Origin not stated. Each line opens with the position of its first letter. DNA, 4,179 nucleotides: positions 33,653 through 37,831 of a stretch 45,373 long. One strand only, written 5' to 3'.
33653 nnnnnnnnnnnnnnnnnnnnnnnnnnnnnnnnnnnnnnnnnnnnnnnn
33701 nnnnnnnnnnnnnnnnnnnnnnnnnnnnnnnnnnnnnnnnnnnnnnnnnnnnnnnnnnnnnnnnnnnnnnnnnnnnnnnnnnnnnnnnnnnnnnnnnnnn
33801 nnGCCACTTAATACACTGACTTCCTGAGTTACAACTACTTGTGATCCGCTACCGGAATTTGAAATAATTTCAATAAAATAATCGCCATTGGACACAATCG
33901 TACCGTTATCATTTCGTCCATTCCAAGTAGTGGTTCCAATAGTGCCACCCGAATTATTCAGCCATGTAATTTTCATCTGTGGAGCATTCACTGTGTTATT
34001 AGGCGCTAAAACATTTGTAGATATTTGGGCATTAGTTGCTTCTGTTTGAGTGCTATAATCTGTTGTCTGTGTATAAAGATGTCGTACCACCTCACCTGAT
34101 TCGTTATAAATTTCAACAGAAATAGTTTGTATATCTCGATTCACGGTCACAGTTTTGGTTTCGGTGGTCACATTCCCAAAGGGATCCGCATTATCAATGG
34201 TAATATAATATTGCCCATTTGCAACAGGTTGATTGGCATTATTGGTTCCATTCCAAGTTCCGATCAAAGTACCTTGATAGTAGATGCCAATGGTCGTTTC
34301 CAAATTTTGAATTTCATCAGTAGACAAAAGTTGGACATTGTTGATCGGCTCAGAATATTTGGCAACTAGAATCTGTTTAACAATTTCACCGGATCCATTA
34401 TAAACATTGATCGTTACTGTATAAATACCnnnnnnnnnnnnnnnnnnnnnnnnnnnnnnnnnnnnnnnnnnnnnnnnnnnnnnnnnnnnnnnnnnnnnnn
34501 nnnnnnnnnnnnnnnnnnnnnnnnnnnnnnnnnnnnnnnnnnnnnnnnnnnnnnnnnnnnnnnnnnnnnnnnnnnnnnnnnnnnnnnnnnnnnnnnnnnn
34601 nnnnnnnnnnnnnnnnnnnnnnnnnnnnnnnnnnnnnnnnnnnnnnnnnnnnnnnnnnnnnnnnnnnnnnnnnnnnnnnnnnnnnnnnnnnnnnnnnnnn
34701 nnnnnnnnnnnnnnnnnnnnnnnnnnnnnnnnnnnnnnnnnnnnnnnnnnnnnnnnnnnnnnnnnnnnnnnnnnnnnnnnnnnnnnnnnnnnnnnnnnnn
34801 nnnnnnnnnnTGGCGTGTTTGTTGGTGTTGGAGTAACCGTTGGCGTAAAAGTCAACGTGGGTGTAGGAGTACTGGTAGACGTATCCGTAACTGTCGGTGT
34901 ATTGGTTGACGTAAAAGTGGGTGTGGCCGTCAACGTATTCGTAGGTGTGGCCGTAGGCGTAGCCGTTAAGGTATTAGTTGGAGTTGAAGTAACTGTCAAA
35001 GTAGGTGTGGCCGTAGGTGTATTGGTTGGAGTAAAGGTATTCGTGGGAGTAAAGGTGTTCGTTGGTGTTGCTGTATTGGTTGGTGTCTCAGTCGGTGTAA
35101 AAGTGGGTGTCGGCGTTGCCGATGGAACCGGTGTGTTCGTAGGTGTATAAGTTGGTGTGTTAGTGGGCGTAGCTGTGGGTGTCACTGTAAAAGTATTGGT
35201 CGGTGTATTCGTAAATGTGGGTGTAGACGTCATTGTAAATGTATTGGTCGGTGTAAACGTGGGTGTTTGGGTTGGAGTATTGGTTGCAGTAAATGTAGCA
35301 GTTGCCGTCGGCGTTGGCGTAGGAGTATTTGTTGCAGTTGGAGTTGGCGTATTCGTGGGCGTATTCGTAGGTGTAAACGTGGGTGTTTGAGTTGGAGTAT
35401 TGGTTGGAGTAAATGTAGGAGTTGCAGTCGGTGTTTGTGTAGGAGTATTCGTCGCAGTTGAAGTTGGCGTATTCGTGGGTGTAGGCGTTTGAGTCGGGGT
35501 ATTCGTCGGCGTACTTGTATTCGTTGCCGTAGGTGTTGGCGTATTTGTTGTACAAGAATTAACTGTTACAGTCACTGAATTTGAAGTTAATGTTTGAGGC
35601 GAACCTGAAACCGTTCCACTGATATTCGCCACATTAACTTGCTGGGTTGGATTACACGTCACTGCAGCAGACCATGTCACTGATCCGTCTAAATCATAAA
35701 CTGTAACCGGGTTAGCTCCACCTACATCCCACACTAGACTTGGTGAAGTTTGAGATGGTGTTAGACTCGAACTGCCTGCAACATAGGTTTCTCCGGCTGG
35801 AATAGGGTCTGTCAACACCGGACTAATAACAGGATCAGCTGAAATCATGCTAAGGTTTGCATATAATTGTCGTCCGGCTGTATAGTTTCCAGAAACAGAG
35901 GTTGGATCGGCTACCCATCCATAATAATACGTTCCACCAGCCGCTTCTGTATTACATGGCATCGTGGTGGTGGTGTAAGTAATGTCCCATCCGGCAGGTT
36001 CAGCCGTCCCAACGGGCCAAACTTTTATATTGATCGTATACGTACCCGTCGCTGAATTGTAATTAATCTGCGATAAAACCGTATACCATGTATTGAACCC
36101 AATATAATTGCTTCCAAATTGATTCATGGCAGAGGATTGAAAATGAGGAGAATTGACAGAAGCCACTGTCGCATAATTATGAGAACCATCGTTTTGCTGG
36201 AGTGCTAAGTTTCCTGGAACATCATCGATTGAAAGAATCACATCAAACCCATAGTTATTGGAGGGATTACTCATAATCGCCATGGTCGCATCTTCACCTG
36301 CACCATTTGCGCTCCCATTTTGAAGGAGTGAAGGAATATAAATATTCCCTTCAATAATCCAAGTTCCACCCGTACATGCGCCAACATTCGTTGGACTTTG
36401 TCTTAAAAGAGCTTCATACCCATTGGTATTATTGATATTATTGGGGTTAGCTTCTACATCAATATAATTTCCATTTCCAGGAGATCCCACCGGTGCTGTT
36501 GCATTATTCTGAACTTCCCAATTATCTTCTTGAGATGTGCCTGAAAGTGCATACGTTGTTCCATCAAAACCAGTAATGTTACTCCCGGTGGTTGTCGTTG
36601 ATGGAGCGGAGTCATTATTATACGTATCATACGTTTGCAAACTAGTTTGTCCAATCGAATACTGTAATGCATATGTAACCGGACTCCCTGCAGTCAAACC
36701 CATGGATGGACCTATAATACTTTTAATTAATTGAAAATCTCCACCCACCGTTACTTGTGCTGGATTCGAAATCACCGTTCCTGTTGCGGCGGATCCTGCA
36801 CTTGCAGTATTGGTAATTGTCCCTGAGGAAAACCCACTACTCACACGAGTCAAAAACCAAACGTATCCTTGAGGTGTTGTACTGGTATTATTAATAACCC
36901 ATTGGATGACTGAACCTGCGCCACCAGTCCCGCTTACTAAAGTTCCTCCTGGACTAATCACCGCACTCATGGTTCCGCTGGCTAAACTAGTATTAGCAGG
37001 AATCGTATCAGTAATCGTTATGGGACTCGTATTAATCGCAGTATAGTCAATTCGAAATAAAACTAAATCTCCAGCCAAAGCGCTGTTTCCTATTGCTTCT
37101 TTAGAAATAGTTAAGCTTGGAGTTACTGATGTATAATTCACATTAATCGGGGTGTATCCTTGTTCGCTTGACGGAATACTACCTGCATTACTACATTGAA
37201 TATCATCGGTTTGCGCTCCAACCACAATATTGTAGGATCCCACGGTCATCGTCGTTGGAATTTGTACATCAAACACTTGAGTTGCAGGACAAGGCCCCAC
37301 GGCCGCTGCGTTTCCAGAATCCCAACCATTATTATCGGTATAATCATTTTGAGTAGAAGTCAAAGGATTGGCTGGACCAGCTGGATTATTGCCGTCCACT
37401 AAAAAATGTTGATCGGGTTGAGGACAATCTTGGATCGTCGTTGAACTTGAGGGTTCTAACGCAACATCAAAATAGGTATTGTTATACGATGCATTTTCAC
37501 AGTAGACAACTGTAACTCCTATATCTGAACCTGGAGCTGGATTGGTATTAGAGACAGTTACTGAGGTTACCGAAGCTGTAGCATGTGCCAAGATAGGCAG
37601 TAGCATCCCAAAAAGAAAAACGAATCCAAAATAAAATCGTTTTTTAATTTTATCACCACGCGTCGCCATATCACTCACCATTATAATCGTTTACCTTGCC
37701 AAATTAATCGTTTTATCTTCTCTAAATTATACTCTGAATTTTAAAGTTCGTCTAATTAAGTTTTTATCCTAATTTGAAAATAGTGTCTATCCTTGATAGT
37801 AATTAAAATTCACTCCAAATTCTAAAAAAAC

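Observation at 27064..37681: Giant T9SS-tail surface protein encoded as first gene of a glycosyltransferase/flippase/polymerase operon: candidate dedicated surface-glycoprotein system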

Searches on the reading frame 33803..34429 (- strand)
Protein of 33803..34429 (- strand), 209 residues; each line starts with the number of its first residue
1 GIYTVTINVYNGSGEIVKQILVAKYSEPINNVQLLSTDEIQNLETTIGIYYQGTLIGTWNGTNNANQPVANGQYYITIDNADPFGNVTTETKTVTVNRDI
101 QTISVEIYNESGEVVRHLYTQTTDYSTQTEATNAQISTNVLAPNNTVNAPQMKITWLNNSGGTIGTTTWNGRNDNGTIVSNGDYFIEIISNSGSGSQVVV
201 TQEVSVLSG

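Call 18: search_protein_families(library=ncbifam, proteins=[window:33803-34429:-], max_evalue=10)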
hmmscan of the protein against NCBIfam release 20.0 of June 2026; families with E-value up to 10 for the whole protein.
seq(209 aa): 8 families
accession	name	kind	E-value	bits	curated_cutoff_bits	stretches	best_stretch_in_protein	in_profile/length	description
NF009276.0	PRK12633.1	equivalog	8.8e-08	32.1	383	3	129-198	124-189/234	flagellar basal body rod modification protein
NF005176.1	PRK06655.1-1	equivalog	9.4e-08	32.2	230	3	166-203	125-163/197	flagellar hook assembly protein FlgD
NF009453.0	PRK12813.1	equivalog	0.00013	21.6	264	2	165-207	148-188/223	flagellar basal body rod modification protein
NF009452.0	PRK12812.1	equivalog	0.00034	19.9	258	2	162-198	178-214/289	flagellar basal body rod modification protein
NF053608.1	Lsa66_OmpA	equivalog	0.0062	15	700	1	58-188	206-336/581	fibronectin-binding adhesin Lsa66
NF004496.1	PRK05842.1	equivalog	0.068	12.4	250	2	153-193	184-223/271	flagellar hook assembly protein FlgD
NF009277.0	PRK12634.1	equivalog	0.49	10.4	333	1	54-100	148-194/221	flagellar basal body rod modification protein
TIGR04183.1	Por_Secre_tail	domain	1.9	8.5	23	1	90-126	8-41/72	T9SS type A sorting domain-containing protein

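Call 19: search_protein_families(library=pfam, proteins=[window:33803-34429:-], max_evalue=10)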
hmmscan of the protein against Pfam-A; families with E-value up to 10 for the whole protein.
seq(209 aa): 7 families
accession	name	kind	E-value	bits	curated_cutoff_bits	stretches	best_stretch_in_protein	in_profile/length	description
PF13860.13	FlgD_ig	-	1.9e-12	47.4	27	3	27-79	20-74/79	FlgD Ig-like domain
PF13585.12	CHU_C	-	0.00084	19.9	27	2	52-80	44-72/86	CHU_C Type IX secretion signal domain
PF10029.15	DUF2271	-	0.0019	18.4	27.3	1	57-103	79-126/136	Predicted periplasmic protein (DUF2271)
PF22522.2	DUF6998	-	0.076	13.4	27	1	8-47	92-130/136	Family of unknown function (DUF6998)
PF06228.19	ChuX_HutX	-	0.19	12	25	1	96-129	92-128/134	Haem utilisation ChuX/HutX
PF03061.28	4HBT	-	0.2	12.4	20.6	1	84-115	46-78/79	Thioesterase superfamily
PF17936.7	Big_6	-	1.5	9.6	27.6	1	144-203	7-67/83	Bacterial Ig domain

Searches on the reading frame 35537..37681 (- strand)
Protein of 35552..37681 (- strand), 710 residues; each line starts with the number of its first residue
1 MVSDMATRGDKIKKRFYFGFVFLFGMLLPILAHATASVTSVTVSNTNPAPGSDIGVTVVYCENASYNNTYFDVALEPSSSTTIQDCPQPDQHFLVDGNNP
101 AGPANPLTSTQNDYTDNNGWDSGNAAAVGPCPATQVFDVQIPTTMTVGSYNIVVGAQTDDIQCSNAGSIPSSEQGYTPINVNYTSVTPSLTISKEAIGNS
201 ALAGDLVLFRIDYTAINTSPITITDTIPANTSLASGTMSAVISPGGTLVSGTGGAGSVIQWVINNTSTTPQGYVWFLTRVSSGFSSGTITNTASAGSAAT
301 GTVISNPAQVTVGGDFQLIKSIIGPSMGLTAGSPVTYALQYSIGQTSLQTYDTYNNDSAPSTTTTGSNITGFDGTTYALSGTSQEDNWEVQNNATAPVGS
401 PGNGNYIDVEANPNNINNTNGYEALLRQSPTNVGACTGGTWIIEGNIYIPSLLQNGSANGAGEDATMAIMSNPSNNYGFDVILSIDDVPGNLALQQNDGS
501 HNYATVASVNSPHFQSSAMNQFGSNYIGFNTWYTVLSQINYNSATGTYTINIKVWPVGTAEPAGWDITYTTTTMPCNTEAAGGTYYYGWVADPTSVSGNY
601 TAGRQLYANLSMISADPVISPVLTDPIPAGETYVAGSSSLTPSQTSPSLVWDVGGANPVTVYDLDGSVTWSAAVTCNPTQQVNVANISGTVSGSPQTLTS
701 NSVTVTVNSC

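Call 13: find_homologous_proteins(query=window:35552-37681:-, max_evalue=0.001)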
Query seq(710 aa) (710 aa): 9 proteins with E <= 0.001 among 8000 candidates.
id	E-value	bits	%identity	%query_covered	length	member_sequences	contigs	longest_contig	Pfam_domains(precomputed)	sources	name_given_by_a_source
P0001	1.3e-250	852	61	96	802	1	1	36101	PF13860.13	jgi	jgi:hypothetical protein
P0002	3.8e-232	791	58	96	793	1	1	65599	-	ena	-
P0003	6.4e-173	595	53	90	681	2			-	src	-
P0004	3.6e-141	490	57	64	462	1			-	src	-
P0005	1.0e-106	376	40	97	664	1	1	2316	-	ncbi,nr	ncbi:MAG TPA: hypothetical protein VK859_12100, partial [bacterium]|nr:hypothetical protein [bacteri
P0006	2.2e-101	359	40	98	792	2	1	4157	PF13860.13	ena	-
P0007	3.2e-99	352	39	98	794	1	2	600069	-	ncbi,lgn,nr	ncbi:MAG TPA: hypothetical protein VHE12_01110 [bacterium]|nr:hypothetical protein [bacterium]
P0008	3.1e-61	226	34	94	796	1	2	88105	-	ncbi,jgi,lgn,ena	jgi:hypothetical protein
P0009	1.4e-55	207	32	89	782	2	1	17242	-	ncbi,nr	ncbi:MAG TPA: hypothetical protein VMU88_06900 [bacterium]|nr:hypothetical protein [bacterium]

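Call 14: find_encoding_contigs(protein=P0001, flank=10000, max_places=2)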
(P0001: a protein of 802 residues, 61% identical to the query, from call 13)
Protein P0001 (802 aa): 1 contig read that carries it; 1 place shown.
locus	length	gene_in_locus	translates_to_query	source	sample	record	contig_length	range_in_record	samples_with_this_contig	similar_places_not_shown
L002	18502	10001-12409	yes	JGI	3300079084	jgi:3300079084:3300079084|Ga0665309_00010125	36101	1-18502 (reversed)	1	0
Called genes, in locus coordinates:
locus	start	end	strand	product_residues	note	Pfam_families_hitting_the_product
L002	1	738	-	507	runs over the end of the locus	PF00675:Peptidase_M16 (faint), PF05193:Peptidase_M16_C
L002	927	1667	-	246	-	PF00127:Copper-bind (weak), PF13715:CarbopepD_reg_2 (weak), PF13620:CarboxypepD_reg (weak), PF14686:fn3_3 (weak)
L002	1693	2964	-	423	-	-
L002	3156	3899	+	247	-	PF13620:CarboxypepD_reg, PF14686:fn3_3 (weak)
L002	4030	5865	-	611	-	PF14827:dCache_3 (weak), PF00672:HAMP, PF00211:Guanylate_cyc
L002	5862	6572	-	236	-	PF14686:fn3_3 (weak)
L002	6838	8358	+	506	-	PF06762:LMF1, PF25179:LMF1_C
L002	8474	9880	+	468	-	-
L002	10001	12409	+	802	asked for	PF13860:FlgD_ig (weak)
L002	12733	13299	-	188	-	PF13302:Acetyltransf_3, PF13420:Acetyltransf_4 (weak), PF13523:Acetyltransf_8 (faint), PF00583:Acetyltransf_1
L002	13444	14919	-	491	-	PF00749:tRNA-synt_1c, PF19269:Anticodon_2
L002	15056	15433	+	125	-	PF07238:PilZ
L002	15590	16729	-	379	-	PF23914:TPR_CcmH_CycH (faint), PF24575:TPR_Slam (faint), PF13181:TPR_8 (faint), PF13424:TPR_12 (faint), PF13414:TPR_11 (weak), PF00515:TPR_1, PF07719:TPR_2 (weak), PF13414:TPR_11 (weak), +5 more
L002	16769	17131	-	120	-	PF01740:STAS, PF13466:STAS_2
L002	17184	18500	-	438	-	?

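Call 15: find_encoding_contigs(protein=P0002, flank=10000, max_places=2)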
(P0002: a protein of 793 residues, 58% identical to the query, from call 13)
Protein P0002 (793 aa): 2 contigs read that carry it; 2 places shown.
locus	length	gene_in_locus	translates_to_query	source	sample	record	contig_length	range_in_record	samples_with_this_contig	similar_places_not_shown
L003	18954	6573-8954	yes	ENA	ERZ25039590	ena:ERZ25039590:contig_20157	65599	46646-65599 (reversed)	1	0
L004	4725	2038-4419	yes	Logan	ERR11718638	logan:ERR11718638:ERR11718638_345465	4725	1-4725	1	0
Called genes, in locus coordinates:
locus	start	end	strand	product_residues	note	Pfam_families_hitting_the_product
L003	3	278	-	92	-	?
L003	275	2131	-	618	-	PF07719:TPR_2 (faint), PF13428:TPR_14 (faint), PF13414:TPR_11 (faint)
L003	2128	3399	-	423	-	-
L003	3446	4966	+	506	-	PF06762:LMF1, PF25179:LMF1_C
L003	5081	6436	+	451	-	-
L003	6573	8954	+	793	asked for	-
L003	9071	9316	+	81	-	-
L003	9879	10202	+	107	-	PF01909:NTP_transf_2, PF18765:Polbeta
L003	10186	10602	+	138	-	PF05168:HEPN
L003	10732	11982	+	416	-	PF06271:RDD, PF08238:Sel1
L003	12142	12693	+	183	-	-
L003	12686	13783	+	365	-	PF13102:Phage_int_SAM_5 (weak), PF00589:Phage_integrase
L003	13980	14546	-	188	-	PF13302:Acetyltransf_3, PF13420:Acetyltransf_4, PF13523:Acetyltransf_8 (faint), PF00583:Acetyltransf_1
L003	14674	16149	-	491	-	PF00749:tRNA-synt_1c, PF19269:Anticodon_2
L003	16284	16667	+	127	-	PF07238:PilZ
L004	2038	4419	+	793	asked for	-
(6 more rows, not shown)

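Call 16: find_encoding_contigs(protein=P0007, flank=10000, max_places=2)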
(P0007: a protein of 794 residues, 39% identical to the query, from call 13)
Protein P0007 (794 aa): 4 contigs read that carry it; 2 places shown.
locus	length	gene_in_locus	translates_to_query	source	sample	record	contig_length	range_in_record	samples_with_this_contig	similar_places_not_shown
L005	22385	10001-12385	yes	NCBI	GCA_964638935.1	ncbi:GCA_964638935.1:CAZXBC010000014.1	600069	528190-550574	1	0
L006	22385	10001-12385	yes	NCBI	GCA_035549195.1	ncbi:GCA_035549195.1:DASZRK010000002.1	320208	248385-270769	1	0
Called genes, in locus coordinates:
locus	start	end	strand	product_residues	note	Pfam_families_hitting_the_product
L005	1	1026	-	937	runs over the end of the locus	PF01270:Glyco_hydro_8, PF11721:Malectin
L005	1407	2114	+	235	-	PF00106:adh_short, PF08659:KR (weak), PF13561:adh_short_C2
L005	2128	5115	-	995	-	PF09286:Pro-kuma_activ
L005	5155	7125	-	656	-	PF09286:Pro-kuma_activ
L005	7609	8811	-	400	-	PF01436:NHL (faint), PF06739:SBBP (faint), PF17170:DUF5128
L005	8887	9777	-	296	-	PF01370:Epimerase (weak), PF05368:NmrA, PF13460:NAD_binding_10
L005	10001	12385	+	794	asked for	-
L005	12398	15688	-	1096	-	PF00931:NB-ARC (weak), PF00515:TPR_1 (faint), PF07719:TPR_2 (faint), PF13428:TPR_14 (faint), PF17874:TPR_MalT (weak), PF13424:TPR_12, PF17874:TPR_MalT, PF13424:TPR_12 (weak), +3 more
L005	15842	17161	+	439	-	-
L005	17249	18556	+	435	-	-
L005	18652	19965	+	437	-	-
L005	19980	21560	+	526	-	PF12891:Glyco_hydro_44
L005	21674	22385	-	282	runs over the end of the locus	PF00106:adh_short, PF08659:KR, PF13561:adh_short_C2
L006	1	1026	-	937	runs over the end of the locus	PF01270:Glyco_hydro_8, PF11721:Malectin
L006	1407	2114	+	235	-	PF00106:adh_short, PF08659:KR (weak), PF13561:adh_short_C2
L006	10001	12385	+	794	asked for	-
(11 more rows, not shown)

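Call 61: predict_structure(alignment_id=A2)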
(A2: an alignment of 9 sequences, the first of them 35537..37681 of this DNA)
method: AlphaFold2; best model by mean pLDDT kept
length: 715 residues; sequences in the alignment: 9
mean_pLDDT: 62.9   pTM: 0.49
mean pLDDT of the five models: 62.9, 56.7, 54.4, 51.6, 47.3
residues with pLDDT >= 90: 15; 70-90: 250; 50-70: 267; < 50: 183
segments of 3 or more residues with pLDDT < 50: 1-33, 86-89, 97-129, 236-239, 266-269, 314-316, 343-368, 381-384, 393-395, 402-404, 415-421, 431-434, 577-583, 595-597, 614-620, 636-641, 654-665, 690-696, 712-715
pLDDT, mean of each block of 10 residues (from residue 1): 39 40 34 61 78 74 58 78 61 52 34 36 39 67 70 73 55 80 59 73 70 70 89 61 76 85 61 77 73 80 84 57 62 68 44 39 43 56 53 52 60 47 63 54 80 75 76 74 72 79 80 78 63 84 77 79 80 58 64 53 74 50 65 54 57 46 50 62 57 47 63 43
secondary structure, 60 per line:
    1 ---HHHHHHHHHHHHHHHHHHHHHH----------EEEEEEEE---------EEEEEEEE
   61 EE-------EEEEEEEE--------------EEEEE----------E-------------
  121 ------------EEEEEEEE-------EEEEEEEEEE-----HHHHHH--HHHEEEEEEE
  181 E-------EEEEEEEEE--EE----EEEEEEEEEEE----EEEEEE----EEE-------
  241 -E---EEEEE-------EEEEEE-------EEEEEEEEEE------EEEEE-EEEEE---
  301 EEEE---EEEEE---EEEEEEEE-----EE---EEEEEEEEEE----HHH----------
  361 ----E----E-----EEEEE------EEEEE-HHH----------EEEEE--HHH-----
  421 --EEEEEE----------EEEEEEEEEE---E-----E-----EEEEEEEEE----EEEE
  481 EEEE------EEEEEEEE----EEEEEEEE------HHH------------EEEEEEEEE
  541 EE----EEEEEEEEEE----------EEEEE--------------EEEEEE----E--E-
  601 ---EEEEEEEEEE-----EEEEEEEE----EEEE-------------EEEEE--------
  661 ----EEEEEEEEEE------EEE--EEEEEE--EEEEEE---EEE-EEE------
elements in order (helices of 4 or more, strands of 3 or more residues): H4-25 E36-43 E53-62 E70-77 E92-96 E133-140 E148-157 H163-168 E174-181 E189-197 E206-216 E221-226 E231-233 E246-250 E258-263 E271-280 E287-291 E293-297 E301-304 E308-312 E316-323 E334-343 E376-380 E387-391 E406-410 E423-428 E439-448 E464-472 E477-484 E491-498 E503-510 E532-542 E547-556 E567-571 E586-591 E604-613 E619-626 E631-634 E648-652 E665-674 E681-683 E686-691 E694-699 E703-705 E707-709

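Call 63: fold_search(model_id=the predicted structure, library=pdb)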
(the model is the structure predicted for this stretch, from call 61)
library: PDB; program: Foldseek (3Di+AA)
matches with E <= 10: 1844; with E <= 0.001: 121
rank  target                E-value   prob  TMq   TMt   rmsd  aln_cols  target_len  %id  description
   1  4lnv_A                6.1e-09  1.00  0.14  0.08  36.7       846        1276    8  Crystal Structure of TEP1s (released 2013-07-24)
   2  4d94_A                2.1e-08  1.00  0.14  0.08  37.3       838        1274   10  Crystal Structure of TEP1r (released 2012-10-17)
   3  2pn5_A                2.8e-08  1.00  0.13  0.08  37.3       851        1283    9  Crystal Structure of TEP1r (released 2007-07-24)
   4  8xen_A                1.2e-07  1.00  0.24  0.20  26.9       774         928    6  Cryo-EM structure of integrin ITGAV/ITGB3 complex, conformation 4 (released 2024-12-18)
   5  8ayh_B                1.2e-07  0.99  0.12  0.10  39.3       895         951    9  Structure of Complement C5 in Complex with small molecule inhibitor and CVF (released 2022-12-21)
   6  7l0o_B                1.3e-07  1.00  0.15  0.20  18.6       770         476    7  Streptococcus gordonii C123 Domain(s)-Structural and Functional Analysis (released 2021-09-08)
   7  7s62                  1.6e-07  0.98  0.12  0.07  40.4       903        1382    9  Locally refined protomer structure of native-form oocyte/egg Alpha-2-Macroglobulin (A2Moo) tetramer (released 2022-01-05)
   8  9u60_E                1.8e-07  1.00  0.16  0.10  30.4       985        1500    8  C3 convertases zymogen C4b2 in loading state (released 2026-01-14)
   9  4tsh_B                2.5e-07  1.00  0.15  0.21  25.8       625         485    9  A Novel Protein Fold Forms an Intramolecular Lock to Stabilize the Tertiary Structure of Streptococcus mutans Adhesin  (released 2014-10-22)
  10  8wa2_F                2.9e-07  1.00  0.25  0.14  29.8       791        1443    9  cryo-EM structure of native mastigonemes isolated from Chlamydomonas reinhardtii at 3.0 angstrom resolution (released 2024-04-10)
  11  8cml_E                3.0e-07  1.00  0.15  0.16  35.6       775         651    9  Cryo-EM structure of complement C5 in complex with nanobodies UNbC5-1 and UNbC5-2 (released 2023-09-27)
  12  8oq3_A                4.6e-07  0.95  0.11  0.06  39.3       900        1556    8  Structure of methylamine treated human complement C3 (released 2024-02-21)
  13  3ije_A                5.6e-07  1.00  0.15  0.12  27.0       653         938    8  Crystal structure of the complete integrin alhaVbeta3 ectodomain plus an Alpha/beta transmembrane fragment (released 2009-09-29)
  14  9b4h_A                6.4e-07  1.00  0.23  0.10  30.2       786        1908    9  Chlamydomonas reinhardtii mastigoneme filament (released 2024-04-10)
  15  7ptp_A                6.4e-07  0.98  0.13  0.13  30.4       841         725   10  In-situ structure of pentameric S-layer protein (released 2021-12-15)
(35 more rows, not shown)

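Call 81: find_encoding_contigs(protein=P0008, flank=10000, max_places=1)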
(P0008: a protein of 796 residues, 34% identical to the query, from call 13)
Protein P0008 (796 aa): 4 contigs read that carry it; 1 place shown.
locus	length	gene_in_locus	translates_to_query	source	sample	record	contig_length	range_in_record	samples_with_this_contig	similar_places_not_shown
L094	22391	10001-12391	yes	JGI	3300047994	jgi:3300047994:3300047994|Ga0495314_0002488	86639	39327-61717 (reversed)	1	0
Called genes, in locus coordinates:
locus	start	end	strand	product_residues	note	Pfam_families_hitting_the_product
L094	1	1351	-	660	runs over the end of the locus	PF00005:ABC_tran, PF13304:AAA_21 (faint), PF12704:MacB_PCD, PF02687:FtsX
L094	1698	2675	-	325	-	PF25917:BSH_RND (faint), PF25973:BSH_CzcB, PF25984:BSH_YknX (weak), PF25990:Beta-barrel_YknX (weak), PF25989:YknX_C (faint), PF25967:RND-MFP_C, PF25975:CzcB_C (weak)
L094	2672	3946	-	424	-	PF02321:OEP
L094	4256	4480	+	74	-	-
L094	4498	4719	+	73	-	PF01381:HTH_3, PF13443:HTH_26 (weak)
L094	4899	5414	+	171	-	-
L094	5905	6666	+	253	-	-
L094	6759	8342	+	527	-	PF01590:GAF, PF13185:GAF_2, PF13492:GAF_3 (faint), PF00158:Sigma54_activat, PF14532:Sigma54_activ_2, PF07728:AAA_5 (weak), PF25601:AAA_lid_14, PF02954:HTH_8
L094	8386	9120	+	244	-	-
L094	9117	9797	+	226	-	-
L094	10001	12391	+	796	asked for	-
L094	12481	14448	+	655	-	PF13860:FlgD_ig (weak), PF00691:OmpA, PF13174:TPR_6 (faint), PF00515:TPR_1 (faint), PF13414:TPR_11 (faint), PF13432:TPR_16, PF14559:TPR_19 (weak), PF07719:TPR_2 (weak)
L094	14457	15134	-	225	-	PF00702:Hydrolase, PF13419:HAD_2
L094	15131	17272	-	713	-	-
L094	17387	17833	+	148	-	PF01220:DHquinase_II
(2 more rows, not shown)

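Call 88: search_protein_families(library=ncbifam, proteins=[L002:8474-9880:+], max_evalue=1)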
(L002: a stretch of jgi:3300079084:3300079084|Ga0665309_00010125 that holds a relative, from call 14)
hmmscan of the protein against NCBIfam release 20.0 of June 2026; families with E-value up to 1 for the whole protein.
L002:8474-9880:+ (468 aa): 1 family
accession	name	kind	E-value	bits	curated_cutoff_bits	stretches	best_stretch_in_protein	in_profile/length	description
NF033707.1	T9SS_sortase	equivalog_domain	0.027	12.1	420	1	405-452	1026-1074/1095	type IX secretion system sortase PorU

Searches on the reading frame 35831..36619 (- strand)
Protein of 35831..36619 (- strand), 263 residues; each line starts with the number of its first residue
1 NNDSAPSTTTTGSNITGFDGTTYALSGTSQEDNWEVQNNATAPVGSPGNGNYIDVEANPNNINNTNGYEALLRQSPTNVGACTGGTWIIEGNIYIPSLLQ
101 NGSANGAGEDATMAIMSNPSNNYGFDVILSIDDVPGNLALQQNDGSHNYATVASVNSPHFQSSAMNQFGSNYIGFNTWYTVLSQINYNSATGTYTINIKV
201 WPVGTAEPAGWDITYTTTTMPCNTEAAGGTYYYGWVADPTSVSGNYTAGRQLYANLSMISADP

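Call 84: search_protein_families(library=pfam, proteins=[window:35831-36619:-], max_evalue=1)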
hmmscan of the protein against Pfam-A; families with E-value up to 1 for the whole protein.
seq(263 aa): 0 families
